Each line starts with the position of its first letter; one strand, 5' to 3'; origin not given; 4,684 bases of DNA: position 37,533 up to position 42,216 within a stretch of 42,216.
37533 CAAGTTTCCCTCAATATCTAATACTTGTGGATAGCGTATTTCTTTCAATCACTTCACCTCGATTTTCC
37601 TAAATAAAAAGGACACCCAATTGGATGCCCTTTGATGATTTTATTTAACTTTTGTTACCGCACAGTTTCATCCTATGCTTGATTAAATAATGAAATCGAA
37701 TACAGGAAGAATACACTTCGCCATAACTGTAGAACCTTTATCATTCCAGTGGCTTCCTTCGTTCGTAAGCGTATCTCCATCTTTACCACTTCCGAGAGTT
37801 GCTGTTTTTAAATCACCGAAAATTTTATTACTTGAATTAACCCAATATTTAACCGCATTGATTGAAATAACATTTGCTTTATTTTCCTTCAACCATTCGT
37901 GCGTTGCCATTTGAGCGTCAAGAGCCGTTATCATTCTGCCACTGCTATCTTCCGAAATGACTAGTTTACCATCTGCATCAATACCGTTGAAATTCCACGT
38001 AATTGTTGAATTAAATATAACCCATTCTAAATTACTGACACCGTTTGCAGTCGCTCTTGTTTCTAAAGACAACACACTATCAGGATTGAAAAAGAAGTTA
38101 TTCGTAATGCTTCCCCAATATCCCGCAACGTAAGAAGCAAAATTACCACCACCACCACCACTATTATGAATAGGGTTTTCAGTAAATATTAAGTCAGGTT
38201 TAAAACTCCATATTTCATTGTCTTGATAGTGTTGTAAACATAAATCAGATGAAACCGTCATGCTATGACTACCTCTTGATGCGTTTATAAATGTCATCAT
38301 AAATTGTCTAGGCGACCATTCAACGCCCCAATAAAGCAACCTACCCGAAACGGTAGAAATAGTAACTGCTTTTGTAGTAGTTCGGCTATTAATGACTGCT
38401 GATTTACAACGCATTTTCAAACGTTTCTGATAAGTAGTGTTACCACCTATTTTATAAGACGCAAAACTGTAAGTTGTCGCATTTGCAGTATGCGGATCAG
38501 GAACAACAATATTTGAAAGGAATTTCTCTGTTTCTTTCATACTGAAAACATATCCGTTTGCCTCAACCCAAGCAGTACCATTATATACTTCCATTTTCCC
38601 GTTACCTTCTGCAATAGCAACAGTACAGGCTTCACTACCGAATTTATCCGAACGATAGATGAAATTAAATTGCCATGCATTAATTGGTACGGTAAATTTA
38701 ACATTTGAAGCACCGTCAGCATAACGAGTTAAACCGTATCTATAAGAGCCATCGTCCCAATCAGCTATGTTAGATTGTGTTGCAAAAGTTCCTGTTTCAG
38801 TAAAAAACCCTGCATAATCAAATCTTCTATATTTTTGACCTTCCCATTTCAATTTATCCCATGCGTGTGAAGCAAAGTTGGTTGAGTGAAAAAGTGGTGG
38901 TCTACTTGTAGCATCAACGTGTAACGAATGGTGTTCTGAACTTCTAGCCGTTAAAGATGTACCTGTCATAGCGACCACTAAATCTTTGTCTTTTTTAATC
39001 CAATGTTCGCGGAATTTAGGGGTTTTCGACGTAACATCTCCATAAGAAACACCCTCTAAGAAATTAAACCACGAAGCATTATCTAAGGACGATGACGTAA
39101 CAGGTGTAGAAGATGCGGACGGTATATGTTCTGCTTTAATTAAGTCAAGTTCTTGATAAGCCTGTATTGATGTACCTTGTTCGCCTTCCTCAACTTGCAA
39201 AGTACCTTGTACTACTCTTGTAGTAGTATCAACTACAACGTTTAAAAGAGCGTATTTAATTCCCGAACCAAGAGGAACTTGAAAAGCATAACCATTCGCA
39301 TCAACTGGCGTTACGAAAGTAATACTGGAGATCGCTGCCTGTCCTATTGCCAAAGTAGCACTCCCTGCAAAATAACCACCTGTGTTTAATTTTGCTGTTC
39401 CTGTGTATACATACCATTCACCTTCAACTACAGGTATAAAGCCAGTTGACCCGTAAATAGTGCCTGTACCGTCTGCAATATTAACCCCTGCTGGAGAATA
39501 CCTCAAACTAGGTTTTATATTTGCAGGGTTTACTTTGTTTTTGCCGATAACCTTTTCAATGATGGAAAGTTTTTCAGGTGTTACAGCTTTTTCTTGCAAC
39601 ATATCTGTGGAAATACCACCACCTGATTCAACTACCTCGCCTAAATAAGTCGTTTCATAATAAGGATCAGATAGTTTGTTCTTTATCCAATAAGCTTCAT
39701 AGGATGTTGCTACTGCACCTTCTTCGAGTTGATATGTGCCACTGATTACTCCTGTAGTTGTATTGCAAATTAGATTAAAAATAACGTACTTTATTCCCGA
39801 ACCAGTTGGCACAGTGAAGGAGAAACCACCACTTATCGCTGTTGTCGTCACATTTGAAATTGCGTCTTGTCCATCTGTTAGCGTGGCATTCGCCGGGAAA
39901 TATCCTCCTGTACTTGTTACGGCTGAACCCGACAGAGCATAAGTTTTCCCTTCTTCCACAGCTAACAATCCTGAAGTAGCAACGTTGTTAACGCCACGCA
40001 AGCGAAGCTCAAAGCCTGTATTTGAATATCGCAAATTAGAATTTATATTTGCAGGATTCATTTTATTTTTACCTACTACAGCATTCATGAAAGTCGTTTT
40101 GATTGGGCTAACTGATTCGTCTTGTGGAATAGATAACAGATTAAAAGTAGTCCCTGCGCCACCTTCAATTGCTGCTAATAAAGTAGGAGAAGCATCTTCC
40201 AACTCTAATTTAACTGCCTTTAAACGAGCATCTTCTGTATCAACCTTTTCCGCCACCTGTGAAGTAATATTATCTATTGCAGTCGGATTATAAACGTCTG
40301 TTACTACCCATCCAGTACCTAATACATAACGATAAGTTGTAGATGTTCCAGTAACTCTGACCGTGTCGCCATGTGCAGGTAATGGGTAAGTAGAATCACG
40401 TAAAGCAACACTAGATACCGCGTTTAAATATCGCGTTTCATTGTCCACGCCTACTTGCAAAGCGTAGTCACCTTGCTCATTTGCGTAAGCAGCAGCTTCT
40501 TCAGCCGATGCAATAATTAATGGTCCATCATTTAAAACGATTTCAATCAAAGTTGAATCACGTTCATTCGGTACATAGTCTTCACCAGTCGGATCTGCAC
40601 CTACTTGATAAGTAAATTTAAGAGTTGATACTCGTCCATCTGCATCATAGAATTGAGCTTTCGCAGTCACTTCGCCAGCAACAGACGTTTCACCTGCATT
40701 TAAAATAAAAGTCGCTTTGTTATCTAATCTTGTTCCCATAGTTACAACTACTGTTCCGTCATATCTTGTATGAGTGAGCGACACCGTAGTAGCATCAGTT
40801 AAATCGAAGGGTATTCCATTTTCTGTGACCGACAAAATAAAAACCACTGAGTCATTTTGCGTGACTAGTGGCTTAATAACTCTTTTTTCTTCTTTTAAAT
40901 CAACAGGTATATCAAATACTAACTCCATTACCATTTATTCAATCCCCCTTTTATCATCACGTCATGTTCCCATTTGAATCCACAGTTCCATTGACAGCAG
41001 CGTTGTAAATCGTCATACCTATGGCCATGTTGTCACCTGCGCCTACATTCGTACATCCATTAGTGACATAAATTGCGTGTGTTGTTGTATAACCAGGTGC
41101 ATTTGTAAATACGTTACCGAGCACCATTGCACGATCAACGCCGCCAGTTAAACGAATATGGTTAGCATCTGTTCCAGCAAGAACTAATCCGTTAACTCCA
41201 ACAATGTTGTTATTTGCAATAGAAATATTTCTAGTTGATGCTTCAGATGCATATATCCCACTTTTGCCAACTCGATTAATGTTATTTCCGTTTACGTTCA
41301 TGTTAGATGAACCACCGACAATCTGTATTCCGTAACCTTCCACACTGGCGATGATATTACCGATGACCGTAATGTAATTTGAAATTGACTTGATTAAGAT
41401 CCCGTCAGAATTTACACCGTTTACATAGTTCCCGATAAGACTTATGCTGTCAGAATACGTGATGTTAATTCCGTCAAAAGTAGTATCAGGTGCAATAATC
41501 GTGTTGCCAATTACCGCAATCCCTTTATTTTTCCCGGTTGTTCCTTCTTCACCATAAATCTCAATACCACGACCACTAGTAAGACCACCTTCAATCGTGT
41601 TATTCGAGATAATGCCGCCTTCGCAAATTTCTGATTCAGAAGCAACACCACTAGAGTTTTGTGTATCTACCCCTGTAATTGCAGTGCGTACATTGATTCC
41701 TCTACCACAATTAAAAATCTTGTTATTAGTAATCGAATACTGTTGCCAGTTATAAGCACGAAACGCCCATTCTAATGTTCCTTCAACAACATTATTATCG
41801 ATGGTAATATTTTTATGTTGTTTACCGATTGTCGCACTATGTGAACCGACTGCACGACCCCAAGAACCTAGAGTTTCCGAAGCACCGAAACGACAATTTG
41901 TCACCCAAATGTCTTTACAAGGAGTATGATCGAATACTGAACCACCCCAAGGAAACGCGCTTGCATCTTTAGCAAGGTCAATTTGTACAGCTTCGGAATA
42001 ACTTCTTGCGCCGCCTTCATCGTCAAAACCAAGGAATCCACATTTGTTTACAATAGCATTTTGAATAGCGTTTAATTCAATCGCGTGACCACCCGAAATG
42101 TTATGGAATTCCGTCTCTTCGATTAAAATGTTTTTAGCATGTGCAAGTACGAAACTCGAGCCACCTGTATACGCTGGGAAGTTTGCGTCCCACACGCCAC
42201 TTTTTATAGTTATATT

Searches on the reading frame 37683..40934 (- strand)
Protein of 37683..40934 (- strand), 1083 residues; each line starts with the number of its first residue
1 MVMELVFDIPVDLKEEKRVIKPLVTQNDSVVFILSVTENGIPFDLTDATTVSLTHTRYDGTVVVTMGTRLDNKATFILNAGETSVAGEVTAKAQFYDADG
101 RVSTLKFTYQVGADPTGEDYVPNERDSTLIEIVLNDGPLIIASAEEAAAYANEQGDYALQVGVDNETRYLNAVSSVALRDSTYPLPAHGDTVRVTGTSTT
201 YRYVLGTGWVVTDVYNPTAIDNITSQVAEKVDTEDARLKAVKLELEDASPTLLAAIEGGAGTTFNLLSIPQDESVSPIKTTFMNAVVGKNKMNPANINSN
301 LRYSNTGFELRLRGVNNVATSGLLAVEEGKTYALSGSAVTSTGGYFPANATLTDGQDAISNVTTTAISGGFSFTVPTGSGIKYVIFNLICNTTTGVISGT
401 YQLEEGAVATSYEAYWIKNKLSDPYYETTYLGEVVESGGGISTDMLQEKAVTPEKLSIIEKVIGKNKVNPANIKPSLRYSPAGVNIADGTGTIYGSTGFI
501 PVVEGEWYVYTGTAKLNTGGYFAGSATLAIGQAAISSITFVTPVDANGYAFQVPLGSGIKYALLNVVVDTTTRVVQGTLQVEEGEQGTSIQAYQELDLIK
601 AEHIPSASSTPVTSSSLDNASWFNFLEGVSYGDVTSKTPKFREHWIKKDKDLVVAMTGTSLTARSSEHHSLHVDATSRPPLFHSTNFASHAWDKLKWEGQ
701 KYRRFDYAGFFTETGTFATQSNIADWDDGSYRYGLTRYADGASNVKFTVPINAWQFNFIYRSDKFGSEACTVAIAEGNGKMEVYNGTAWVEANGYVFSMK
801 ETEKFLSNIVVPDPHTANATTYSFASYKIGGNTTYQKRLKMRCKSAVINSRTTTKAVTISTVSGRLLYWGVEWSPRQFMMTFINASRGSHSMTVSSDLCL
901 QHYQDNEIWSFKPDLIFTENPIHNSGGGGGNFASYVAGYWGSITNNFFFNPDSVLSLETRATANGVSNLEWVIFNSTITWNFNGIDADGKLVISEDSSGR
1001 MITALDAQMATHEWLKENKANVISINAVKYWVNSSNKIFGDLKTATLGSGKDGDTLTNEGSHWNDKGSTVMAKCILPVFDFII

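Call 113: search_protein_families(library=pfam, proteins=[window:37683-40934:-], max_evalue=0.001)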
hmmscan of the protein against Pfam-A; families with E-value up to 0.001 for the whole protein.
window:37683-40934:- (1083 aa): 1 family
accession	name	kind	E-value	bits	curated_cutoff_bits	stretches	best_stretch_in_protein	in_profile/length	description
PF10651.15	BppU_N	-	1.8e-09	37.9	23.1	1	27-121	28-125/142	BppU N-terminal domain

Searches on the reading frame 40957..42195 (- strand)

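Call 81: search_protein_families(library=phrogs, proteins=[window:40957-42195:-], max_evalue=0.00001)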
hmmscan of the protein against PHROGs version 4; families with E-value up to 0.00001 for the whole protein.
window:40957-42195:- (412 aa): 2 families
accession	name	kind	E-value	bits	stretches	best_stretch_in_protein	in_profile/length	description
phrog_2234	-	tail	3.2e-66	225.4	1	8-389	293-667/757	tail spike protein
phrog_22811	-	tail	5e-15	56.3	1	14-139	124-253/549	tail spike protein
